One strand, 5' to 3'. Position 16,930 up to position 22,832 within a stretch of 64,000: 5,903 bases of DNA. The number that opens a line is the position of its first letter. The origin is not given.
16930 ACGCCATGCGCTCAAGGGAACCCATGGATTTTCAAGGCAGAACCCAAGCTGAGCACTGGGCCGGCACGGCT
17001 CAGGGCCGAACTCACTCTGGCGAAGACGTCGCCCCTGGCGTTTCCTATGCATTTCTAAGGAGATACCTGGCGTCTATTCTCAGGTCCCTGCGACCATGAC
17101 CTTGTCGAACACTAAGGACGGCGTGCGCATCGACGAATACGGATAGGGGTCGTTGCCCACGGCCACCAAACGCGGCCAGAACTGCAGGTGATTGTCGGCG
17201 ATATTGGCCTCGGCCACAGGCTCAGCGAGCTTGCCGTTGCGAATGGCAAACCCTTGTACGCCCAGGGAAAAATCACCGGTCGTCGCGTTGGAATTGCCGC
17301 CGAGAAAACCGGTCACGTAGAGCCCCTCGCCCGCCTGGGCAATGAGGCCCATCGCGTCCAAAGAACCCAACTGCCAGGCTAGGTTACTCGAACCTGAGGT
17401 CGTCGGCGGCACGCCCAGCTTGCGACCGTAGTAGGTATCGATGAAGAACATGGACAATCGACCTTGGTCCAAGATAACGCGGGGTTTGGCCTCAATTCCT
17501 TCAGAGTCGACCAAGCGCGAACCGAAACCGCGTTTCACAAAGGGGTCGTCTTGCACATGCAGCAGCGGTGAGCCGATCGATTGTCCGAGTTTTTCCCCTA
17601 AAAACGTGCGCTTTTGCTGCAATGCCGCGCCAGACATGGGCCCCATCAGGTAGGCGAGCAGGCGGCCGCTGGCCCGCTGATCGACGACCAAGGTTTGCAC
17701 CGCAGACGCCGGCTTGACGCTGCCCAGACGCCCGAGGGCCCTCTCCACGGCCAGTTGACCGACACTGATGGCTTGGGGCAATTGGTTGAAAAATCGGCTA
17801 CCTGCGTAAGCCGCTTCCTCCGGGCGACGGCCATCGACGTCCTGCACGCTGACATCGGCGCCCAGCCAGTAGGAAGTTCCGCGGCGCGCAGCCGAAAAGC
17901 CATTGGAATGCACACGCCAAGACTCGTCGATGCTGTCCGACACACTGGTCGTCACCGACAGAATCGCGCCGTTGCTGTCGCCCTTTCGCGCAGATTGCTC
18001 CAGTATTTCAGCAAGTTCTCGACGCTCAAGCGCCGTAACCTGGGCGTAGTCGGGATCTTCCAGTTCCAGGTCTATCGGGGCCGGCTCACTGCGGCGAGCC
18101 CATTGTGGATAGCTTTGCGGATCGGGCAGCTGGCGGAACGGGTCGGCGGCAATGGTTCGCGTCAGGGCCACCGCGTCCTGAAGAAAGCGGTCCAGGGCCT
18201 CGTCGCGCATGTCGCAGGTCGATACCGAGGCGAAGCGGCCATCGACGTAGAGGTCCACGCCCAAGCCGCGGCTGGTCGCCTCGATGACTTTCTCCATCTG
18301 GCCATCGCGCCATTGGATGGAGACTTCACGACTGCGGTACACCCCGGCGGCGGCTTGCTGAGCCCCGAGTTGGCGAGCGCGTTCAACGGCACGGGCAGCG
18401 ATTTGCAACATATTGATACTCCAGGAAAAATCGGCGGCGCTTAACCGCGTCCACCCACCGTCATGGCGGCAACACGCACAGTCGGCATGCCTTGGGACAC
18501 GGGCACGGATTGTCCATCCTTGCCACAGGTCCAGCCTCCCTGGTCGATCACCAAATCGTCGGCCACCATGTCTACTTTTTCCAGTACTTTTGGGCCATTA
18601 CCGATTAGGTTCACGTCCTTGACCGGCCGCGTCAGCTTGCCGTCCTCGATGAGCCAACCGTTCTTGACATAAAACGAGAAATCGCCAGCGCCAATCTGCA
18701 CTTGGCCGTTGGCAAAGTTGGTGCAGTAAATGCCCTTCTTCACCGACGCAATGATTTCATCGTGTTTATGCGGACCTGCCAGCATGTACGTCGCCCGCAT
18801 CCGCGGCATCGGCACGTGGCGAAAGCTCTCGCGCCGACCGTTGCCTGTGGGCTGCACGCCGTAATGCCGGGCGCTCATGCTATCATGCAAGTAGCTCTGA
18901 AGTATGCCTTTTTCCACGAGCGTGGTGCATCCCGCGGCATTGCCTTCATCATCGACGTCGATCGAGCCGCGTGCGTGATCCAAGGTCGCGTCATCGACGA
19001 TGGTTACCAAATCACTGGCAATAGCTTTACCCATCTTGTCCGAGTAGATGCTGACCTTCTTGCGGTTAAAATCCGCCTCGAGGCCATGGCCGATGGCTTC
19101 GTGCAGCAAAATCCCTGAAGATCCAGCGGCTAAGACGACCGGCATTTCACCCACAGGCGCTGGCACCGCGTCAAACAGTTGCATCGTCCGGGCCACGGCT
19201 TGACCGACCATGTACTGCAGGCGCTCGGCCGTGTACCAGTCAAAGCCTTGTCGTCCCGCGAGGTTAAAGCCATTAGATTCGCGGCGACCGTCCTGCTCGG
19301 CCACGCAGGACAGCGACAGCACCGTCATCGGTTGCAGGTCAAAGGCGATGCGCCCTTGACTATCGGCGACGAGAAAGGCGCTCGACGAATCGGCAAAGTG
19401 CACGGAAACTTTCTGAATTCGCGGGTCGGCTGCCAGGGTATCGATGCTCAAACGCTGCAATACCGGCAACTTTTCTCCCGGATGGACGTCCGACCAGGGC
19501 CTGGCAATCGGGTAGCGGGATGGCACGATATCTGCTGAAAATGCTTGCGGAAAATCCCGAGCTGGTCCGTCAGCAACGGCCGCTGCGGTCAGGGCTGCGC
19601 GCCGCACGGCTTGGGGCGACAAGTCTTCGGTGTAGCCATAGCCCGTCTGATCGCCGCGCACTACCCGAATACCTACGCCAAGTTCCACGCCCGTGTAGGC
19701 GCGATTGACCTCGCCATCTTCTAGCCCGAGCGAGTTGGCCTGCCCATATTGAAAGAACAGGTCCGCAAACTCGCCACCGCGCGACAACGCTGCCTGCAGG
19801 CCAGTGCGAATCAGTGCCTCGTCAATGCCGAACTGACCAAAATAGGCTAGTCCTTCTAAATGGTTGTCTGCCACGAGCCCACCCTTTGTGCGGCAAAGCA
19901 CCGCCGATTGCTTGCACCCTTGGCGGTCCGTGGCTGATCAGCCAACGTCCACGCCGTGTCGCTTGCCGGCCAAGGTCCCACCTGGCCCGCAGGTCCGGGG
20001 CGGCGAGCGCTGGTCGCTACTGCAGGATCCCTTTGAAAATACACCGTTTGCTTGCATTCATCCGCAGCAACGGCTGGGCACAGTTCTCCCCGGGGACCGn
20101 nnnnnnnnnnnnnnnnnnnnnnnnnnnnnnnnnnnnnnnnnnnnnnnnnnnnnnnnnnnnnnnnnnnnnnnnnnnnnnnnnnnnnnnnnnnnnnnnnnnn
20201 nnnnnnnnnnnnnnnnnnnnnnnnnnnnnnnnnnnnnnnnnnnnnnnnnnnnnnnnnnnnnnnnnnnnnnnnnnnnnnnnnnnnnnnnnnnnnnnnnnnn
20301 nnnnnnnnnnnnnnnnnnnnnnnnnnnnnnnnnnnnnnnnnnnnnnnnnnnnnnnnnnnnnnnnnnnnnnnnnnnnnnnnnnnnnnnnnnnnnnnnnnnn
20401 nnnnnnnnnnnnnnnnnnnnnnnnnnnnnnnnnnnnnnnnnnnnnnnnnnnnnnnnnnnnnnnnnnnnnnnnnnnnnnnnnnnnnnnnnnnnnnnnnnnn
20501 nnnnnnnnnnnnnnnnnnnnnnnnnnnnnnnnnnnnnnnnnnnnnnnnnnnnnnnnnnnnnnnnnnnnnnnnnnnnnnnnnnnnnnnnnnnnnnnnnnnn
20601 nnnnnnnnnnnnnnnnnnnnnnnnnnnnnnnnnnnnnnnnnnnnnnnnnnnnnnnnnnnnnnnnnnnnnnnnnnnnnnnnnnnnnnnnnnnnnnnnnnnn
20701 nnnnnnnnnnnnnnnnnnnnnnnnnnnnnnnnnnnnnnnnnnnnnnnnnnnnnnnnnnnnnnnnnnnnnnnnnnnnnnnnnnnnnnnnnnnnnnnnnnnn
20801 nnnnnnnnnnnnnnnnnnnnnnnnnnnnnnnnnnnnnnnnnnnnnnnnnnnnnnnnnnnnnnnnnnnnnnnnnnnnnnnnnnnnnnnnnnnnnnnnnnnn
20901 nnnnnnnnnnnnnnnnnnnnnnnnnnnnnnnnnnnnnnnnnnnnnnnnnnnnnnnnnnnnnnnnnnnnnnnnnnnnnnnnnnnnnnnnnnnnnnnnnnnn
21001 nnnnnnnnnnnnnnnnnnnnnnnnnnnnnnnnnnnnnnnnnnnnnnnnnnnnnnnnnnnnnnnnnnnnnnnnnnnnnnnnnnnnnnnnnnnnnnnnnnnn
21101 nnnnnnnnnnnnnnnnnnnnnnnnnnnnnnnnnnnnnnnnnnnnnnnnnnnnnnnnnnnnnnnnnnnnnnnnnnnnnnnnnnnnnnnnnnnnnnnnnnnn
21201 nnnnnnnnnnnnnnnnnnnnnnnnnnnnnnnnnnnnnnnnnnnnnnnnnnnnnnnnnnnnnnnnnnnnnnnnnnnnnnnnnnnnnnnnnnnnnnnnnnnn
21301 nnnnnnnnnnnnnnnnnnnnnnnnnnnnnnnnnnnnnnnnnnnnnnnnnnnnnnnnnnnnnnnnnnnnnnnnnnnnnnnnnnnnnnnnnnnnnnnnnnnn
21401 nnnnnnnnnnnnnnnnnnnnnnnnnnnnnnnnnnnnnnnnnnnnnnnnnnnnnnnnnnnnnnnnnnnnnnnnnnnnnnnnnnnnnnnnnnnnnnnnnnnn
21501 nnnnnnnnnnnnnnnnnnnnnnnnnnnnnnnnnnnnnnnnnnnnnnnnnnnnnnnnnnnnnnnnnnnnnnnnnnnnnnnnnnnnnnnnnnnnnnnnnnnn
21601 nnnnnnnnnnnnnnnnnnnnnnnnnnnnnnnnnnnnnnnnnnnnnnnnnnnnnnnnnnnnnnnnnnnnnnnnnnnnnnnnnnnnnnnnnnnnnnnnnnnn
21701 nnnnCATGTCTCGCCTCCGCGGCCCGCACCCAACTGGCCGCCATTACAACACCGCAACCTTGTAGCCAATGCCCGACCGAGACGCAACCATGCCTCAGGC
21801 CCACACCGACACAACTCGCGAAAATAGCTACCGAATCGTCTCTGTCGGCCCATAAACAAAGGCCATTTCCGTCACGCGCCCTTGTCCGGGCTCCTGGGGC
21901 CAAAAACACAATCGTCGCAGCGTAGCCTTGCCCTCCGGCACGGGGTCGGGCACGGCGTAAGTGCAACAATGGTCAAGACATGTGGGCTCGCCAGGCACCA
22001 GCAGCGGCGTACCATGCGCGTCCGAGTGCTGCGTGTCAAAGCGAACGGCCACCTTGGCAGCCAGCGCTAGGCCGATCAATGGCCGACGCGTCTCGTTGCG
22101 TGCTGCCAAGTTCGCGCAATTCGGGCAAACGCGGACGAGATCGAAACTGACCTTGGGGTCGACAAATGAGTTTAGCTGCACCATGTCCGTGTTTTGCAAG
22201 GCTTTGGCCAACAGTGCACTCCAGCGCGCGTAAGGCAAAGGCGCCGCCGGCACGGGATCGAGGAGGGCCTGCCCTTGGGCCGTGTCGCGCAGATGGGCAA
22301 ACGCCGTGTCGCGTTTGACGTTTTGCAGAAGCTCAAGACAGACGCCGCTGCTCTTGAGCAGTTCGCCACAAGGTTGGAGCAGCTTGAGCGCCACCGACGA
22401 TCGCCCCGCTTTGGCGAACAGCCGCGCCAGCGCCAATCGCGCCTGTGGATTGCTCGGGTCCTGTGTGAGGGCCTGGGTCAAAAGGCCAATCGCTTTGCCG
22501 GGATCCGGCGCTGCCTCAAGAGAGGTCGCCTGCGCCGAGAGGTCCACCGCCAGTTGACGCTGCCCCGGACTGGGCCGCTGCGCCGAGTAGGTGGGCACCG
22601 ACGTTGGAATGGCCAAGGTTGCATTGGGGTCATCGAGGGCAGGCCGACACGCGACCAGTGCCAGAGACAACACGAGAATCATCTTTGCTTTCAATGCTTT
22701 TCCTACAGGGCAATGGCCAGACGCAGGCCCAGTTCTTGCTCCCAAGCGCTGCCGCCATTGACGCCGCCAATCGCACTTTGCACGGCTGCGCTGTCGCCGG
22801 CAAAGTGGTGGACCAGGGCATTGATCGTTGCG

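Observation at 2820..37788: Strongly over-represented, strand-biased AT-rich word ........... (~20-nt consensus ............-SSYYTAA)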

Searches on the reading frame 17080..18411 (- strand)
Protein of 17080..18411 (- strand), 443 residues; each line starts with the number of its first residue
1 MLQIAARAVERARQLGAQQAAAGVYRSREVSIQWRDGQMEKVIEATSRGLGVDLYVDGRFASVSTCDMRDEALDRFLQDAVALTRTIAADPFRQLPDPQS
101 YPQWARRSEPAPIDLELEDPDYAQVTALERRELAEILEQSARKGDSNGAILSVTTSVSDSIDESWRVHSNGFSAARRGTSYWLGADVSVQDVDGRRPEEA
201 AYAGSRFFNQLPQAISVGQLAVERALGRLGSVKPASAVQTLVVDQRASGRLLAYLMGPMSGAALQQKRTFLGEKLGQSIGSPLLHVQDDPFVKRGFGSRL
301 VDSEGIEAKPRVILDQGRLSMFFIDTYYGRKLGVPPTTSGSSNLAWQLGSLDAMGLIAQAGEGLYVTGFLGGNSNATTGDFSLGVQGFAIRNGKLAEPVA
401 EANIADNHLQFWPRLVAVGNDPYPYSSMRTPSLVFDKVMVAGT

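Call 34: search_protein_families(library=pfam, proteins=[window:17080-18411:-], max_evalue=0.01)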
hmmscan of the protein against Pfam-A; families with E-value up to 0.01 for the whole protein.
window:17080-18411:- (443 aa): 3 families
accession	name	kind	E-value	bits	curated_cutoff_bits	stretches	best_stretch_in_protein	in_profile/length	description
PF19289.4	PmbA_TldD_3rd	-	1.4e-55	188.3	22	1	240-442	5-220/220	PmbA/TldA metallopeptidase C-terminal domain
PF01523.21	PmbA_TldD_1st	-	4.5e-11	43.2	20.9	1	23-83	4-64/65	PmbA/TldA metallopeptidase domain 1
PF19290.4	PmbA_TldD_2nd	-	2.6e-06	28.3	20.9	1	122-229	3-109/109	PmbA/TldA metallopeptidase central domain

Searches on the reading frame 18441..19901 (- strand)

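Call 34: search_protein_families(library=pfam, proteins=[window:18441-19901:-], max_evalue=0.01)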
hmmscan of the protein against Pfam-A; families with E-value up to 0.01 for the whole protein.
window:18441-19901:- (486 aa): 3 families
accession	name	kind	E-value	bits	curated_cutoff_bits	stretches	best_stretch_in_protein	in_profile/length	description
PF19289.4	PmbA_TldD_3rd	-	3.2e-67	226.4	22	1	251-484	2-220/220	PmbA/TldA metallopeptidase C-terminal domain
PF01523.21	PmbA_TldD_1st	-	3.6e-14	53.1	20.9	1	46-110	1-65/65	PmbA/TldA metallopeptidase domain 1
PF19290.4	PmbA_TldD_2nd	-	1e-10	42.4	20.9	1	135-239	2-105/109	PmbA/TldA metallopeptidase central domain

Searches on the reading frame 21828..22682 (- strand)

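Call 34: search_protein_families(library=pfam, proteins=[window:21828-22682:-], max_evalue=0.01)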
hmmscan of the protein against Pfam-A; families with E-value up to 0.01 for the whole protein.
window:21828-22682:- (284 aa): 7 families
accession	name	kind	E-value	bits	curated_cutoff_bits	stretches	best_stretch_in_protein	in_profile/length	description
PF14559.12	TPR_19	-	5e-09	36.8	25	1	60-103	6-49/68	Tetratricopeptide repeat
PF13428.12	TPR_14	-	7.7e-06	26.5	23.5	1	51-88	7-44/44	Tetratricopeptide repeat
PF09797.15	NatB_MDM20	-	1.8e-05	24.4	27.6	1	63-102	208-247/379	N-acetyltransferase B complex (NatB) non catalytic subunit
PF13432.12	TPR_16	-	2.2e-05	25.2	32.7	1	50-102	2-54/65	Tetratricopeptide repeat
PF14561.12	TPR_20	-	0.0021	18.8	25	1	66-102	9-45/90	Tetratricopeptide repeat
PF13431.12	TPR_17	-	0.0051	17.4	24.4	0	67-95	1-29/34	Tetratricopeptide repeat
PF24575.1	TPR_Slam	-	0.0099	16.7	35.2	0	27-90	33-92/104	Surface lipoprotein assembly modifier, N-terminal TPR repeats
